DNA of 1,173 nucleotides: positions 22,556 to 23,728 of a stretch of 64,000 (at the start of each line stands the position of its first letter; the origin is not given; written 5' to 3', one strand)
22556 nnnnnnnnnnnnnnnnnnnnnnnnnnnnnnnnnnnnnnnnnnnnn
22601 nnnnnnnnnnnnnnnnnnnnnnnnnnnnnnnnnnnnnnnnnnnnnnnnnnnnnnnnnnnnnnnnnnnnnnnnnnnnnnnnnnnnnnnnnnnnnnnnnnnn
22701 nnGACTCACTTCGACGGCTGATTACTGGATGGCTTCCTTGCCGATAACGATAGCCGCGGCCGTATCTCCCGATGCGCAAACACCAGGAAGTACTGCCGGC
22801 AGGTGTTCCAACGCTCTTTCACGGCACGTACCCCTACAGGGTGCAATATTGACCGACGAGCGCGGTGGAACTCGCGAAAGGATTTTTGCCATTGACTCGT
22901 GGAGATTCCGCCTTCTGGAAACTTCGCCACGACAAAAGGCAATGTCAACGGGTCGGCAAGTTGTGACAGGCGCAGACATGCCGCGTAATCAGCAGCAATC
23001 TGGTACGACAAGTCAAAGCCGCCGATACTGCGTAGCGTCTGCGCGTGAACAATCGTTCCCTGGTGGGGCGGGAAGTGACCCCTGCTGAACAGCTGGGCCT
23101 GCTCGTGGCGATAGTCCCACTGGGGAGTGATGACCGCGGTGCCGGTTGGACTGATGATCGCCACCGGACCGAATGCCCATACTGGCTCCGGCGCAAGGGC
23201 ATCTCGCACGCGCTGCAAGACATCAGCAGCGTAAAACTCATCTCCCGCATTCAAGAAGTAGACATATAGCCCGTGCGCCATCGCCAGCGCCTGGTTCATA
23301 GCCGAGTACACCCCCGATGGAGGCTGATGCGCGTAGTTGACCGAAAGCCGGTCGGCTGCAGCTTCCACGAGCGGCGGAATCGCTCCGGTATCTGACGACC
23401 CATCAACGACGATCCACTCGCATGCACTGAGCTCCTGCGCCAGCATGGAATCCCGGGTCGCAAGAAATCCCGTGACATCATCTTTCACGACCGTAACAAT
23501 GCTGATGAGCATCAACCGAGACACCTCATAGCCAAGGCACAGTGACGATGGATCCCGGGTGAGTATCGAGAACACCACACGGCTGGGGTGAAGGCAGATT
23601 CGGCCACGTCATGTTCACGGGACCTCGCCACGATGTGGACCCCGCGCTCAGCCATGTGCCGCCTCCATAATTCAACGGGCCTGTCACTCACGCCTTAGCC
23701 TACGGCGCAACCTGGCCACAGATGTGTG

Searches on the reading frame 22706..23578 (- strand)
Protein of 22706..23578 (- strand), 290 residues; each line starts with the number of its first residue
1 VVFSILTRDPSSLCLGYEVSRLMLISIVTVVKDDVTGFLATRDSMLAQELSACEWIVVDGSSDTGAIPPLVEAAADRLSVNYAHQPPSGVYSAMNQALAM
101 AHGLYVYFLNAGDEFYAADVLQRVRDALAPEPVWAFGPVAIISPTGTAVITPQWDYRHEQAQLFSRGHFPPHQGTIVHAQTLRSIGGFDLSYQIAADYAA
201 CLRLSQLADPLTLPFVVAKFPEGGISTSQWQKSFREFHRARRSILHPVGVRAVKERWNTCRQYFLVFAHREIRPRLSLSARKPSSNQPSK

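Call 20: search_protein_families(library=pfam, proteins=[window:22706-23578:-], max_evalue=0.001)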
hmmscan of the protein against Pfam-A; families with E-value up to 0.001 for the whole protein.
window:22706-23578:- (290 aa): 1 family
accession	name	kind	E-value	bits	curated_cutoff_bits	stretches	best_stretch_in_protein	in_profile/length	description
PF00535.33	Glycos_transf_2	-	4.8e-09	36.8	23.3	1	27-139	2-114/168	Glycosyl transferase family 2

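Call 45: search_protein_families(library=ncbifam, proteins=[window:22706-23578:-], max_evalue=0.001)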
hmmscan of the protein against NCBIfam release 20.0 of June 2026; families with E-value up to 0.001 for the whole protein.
window:22706-23578:- (290 aa): 5 families
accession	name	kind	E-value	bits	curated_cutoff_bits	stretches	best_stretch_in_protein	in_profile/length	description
TIGR04009.1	wcaE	equivalog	7.4e-21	74.5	369.2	1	23-251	1-226/248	colanic acid biosynthesis glycosyltransferase WcaE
NF007482.0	PRK10073.1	equivalog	1.1e-08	34.5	423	1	23-117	6-100/334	glycosyltransferase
TIGR04283.1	glyco_like_mftF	equivalog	4.3e-07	29.7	182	1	26-217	2-182/221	TIGR04283 family arsenosugar biosynthesis glycosyltransferase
NF047683.1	TeichurnBiosyTuaG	equivalog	6.5e-06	26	400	1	24-123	7-106/252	teichuronic acid biosynthesis protein TuaG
NF041875.1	EPS_EpsD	equivalog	0.00037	20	370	1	45-207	21-192/325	exopolysaccharide biosynthesis glycosyltransferase EpsD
